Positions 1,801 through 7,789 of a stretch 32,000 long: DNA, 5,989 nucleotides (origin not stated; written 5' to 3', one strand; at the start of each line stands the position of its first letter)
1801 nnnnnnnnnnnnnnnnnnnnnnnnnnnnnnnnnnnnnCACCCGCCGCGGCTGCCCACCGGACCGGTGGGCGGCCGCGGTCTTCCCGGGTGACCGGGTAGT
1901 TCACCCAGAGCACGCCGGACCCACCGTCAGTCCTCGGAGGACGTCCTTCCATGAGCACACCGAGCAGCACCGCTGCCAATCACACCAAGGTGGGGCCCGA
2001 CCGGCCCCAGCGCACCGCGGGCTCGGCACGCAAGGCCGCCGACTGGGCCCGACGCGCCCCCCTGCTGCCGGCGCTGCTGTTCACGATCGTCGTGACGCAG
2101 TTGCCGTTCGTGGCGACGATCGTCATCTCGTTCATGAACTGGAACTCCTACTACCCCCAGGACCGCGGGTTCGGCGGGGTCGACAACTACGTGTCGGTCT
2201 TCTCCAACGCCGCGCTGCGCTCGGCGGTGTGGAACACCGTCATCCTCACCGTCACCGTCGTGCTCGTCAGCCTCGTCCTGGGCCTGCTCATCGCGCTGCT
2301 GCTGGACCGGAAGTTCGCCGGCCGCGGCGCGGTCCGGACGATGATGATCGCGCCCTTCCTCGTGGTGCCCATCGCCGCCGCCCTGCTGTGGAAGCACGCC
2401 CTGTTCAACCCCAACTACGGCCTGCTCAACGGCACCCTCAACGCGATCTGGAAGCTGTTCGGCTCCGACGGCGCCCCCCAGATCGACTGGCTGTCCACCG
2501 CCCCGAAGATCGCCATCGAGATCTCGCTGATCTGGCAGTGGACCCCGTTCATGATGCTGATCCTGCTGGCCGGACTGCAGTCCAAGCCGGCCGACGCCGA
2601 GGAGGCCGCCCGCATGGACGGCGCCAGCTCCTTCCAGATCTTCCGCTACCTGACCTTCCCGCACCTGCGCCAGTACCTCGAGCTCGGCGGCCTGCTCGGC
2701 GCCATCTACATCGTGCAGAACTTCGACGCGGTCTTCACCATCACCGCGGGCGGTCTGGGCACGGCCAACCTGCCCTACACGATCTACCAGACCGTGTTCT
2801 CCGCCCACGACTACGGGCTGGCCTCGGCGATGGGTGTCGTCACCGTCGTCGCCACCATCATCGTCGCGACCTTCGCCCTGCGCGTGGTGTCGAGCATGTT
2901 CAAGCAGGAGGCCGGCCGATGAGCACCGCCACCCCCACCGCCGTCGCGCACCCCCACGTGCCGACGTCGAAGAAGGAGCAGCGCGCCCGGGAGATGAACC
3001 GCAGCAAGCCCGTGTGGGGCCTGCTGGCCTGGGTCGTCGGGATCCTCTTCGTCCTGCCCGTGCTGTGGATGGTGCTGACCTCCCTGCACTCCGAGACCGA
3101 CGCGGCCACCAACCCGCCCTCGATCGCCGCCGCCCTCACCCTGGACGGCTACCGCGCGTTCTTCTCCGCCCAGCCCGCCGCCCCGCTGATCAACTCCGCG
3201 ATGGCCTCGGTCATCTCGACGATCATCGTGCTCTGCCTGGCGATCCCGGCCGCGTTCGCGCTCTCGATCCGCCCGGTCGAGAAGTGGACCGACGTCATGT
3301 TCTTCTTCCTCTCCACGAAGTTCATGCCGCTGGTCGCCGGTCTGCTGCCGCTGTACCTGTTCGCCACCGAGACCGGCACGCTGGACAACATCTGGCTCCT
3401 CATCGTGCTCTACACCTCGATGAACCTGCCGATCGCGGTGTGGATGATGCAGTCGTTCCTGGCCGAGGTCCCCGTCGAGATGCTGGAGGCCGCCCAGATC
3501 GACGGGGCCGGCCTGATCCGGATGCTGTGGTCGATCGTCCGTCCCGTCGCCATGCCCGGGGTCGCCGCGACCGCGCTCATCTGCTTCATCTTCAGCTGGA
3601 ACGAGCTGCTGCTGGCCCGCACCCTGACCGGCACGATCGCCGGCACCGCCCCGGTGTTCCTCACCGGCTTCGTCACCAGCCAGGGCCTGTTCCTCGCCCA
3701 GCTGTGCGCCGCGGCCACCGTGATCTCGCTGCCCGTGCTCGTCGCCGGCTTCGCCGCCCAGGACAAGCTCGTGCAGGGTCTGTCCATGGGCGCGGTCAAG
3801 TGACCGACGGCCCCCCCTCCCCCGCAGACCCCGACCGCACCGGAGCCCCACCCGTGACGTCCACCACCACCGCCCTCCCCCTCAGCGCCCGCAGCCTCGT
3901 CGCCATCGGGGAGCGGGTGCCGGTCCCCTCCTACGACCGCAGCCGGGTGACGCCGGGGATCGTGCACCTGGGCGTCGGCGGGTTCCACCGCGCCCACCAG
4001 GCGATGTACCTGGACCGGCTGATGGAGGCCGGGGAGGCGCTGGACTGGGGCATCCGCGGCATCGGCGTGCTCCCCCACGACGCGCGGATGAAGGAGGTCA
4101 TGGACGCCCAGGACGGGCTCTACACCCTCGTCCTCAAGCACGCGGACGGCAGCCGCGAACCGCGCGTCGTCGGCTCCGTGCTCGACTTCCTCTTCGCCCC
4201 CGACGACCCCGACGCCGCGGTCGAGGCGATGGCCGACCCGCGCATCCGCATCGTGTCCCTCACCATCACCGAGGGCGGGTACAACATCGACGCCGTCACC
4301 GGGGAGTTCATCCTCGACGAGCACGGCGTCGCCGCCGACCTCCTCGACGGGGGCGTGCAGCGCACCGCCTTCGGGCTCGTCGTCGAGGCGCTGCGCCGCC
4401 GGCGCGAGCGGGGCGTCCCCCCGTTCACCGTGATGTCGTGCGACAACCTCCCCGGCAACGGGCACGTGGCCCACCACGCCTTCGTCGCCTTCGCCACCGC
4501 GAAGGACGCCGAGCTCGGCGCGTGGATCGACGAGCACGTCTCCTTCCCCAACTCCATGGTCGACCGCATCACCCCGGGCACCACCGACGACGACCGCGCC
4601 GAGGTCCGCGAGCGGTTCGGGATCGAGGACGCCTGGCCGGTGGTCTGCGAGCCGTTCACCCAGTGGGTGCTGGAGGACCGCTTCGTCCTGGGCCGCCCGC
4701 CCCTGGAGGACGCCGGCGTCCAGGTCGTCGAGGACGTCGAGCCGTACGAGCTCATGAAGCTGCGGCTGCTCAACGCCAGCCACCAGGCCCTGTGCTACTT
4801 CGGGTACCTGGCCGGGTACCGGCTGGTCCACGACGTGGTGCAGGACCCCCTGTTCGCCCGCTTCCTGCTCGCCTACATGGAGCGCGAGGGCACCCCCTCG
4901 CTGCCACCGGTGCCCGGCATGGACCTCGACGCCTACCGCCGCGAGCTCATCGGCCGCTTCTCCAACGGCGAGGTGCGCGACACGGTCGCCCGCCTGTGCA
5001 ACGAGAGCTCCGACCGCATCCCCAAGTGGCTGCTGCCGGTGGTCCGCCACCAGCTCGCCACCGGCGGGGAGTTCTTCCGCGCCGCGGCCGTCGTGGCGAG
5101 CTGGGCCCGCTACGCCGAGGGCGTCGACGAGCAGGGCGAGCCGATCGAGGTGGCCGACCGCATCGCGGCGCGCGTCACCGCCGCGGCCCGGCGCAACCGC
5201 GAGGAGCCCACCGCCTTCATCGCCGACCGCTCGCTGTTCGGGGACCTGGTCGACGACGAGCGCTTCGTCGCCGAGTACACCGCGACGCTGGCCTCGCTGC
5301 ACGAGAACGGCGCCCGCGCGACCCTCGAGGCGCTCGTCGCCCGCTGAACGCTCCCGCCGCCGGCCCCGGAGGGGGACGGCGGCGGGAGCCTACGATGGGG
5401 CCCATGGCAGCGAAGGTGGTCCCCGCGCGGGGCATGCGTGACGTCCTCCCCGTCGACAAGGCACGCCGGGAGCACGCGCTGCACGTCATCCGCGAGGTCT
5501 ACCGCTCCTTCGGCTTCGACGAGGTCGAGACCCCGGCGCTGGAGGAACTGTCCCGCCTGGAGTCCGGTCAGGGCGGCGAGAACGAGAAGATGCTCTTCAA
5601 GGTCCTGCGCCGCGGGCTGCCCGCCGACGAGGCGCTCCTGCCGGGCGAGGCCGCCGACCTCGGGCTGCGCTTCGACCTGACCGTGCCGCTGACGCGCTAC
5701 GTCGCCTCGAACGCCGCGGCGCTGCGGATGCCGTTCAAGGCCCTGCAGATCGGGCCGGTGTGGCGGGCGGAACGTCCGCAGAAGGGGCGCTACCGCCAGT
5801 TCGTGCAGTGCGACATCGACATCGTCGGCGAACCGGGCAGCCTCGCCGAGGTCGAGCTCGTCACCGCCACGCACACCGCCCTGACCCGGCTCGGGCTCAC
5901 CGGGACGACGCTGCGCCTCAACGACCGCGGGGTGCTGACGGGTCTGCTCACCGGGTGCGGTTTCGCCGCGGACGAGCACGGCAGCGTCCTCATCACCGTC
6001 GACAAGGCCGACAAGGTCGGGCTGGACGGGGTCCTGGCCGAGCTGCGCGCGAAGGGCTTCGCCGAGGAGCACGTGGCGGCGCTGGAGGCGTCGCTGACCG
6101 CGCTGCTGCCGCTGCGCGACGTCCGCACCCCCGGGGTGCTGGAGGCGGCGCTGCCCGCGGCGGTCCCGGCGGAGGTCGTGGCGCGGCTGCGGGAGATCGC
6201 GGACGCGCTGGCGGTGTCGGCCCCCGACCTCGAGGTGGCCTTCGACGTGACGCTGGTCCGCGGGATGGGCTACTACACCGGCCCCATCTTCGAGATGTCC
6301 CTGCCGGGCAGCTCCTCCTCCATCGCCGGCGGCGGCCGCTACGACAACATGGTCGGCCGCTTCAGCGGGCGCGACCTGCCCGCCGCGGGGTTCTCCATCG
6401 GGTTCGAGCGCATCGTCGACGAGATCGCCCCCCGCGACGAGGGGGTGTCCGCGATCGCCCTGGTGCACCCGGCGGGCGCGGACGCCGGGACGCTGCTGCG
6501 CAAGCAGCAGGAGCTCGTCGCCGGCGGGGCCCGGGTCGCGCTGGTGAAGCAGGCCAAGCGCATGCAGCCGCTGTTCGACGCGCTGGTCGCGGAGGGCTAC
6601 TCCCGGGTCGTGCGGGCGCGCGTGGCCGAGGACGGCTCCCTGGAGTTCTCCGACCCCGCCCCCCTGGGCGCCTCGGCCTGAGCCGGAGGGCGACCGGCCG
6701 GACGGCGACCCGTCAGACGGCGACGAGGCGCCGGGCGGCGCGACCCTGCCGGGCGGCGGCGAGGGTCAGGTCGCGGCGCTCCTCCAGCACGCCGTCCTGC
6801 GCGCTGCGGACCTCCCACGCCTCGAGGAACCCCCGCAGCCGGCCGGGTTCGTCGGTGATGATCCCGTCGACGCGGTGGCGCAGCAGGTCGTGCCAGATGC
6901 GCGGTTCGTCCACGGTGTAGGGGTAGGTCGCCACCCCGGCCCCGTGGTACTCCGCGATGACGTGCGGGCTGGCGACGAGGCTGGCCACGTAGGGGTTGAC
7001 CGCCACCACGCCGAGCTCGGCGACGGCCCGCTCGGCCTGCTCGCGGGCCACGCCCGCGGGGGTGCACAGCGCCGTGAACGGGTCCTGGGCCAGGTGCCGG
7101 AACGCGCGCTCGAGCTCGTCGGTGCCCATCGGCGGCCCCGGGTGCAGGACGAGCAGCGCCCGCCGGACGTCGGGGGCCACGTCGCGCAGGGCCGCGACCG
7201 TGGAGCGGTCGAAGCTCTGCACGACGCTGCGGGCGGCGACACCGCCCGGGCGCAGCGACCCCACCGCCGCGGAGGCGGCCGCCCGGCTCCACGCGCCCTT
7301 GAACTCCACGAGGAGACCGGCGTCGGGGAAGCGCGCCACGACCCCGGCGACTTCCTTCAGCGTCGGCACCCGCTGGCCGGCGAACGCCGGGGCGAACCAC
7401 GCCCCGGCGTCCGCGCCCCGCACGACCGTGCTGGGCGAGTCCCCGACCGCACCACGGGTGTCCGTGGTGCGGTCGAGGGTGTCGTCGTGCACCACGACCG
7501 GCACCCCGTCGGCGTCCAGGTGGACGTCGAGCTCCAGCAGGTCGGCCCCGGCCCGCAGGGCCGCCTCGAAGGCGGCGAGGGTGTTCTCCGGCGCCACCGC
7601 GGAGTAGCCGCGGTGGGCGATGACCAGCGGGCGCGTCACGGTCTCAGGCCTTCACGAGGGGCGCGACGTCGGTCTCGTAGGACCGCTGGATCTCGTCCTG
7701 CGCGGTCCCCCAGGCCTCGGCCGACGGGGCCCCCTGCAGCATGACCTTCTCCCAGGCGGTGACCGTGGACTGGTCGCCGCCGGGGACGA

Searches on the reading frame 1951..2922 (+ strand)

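Call 11: search_protein_families(library=pfam, proteins=[window:1951-2922:+], max_evalue=0.001)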
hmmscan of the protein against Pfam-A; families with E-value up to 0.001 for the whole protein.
window:1951-2922:+ (323 aa): 1 family
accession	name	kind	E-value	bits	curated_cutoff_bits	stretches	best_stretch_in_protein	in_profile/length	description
PF00528.27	BPD_transp_1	-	8.1e-14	52.2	26.4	1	108-312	2-177/184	Binding-protein-dependent transport system inner membrane component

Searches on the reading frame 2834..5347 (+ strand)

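Call 11: search_protein_families(library=pfam, proteins=[window:2834-5347:+], max_evalue=0.001)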
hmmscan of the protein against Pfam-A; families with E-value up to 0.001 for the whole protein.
window:2834-5347:+ (837 aa): 2 families
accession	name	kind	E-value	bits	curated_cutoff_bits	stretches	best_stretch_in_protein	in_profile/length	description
PF08125.19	Mannitol_dh_C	-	7.6e-51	172.8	30.7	1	634-822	1-189/190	Mannitol dehydrogenase C-terminal domain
PF01232.29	Mannitol_dh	-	1e-48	166.4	27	1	375-625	2-198/199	Mannitol dehydrogenase Rossmann domain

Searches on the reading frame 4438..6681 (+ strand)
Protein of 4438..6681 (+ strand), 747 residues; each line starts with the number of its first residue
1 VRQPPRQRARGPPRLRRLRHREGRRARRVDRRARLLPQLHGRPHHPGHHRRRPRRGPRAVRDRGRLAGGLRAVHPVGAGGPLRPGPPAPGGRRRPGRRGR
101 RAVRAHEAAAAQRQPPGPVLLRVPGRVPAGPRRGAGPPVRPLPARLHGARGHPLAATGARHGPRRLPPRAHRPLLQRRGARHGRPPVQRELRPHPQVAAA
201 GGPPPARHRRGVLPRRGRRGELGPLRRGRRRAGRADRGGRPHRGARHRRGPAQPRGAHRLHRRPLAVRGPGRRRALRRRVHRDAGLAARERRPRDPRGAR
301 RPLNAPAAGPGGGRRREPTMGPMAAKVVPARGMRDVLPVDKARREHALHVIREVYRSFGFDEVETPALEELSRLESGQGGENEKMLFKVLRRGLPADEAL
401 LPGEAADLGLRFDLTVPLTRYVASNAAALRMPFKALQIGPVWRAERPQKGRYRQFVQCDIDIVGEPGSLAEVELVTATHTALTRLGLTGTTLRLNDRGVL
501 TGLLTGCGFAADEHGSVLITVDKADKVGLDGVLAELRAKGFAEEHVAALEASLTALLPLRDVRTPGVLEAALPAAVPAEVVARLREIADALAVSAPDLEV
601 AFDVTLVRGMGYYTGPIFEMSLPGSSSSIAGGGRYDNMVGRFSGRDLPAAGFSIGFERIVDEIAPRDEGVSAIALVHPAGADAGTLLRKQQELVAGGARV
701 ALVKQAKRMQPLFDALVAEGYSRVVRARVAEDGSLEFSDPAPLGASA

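Call 11: search_protein_families(library=pfam, proteins=[window:4438-6681:+], max_evalue=0.001)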
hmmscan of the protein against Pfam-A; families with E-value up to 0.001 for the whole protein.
window:4438-6681:+ (747 aa): 3 families
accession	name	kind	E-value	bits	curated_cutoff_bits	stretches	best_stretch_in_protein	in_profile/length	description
PF13393.11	tRNA-synt_His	-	1.9e-46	159.2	25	1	332-659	1-308/308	Histidyl-tRNA synthetase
PF00587.30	tRNA-synt_2b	-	4.6e-06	27.2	29.3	1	430-494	34-103/179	tRNA synthetase class II core domain (G, H, P, S and T)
PF00152.25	tRNA-synt_2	-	0.00031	20.3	25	0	344-461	25-120/308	tRNA synthetases class II (D, K and N)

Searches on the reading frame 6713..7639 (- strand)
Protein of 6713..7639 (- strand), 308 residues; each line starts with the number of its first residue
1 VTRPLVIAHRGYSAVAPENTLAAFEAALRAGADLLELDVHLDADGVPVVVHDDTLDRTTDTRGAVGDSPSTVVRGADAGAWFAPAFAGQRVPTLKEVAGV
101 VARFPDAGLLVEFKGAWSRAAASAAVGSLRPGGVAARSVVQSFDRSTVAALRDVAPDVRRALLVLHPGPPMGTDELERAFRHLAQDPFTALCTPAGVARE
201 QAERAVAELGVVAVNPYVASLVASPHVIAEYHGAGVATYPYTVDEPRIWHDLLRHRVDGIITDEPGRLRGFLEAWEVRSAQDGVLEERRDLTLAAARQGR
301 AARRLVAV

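Call 11: search_protein_families(library=pfam, proteins=[window:6713-7639:-], max_evalue=0.001)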
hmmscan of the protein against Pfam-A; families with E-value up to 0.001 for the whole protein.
window:6713-7639:- (308 aa): 2 families
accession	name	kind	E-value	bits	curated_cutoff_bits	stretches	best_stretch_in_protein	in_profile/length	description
PF03009.23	GDPD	-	2e-42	146.4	23.6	1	9-266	1-243/244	Glycerophosphoryl diester phosphodiesterase family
PF13653.12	GDPD_2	-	5.4e-05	24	27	0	241-265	5-29/30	Glycerophosphoryl diester phosphodiesterase family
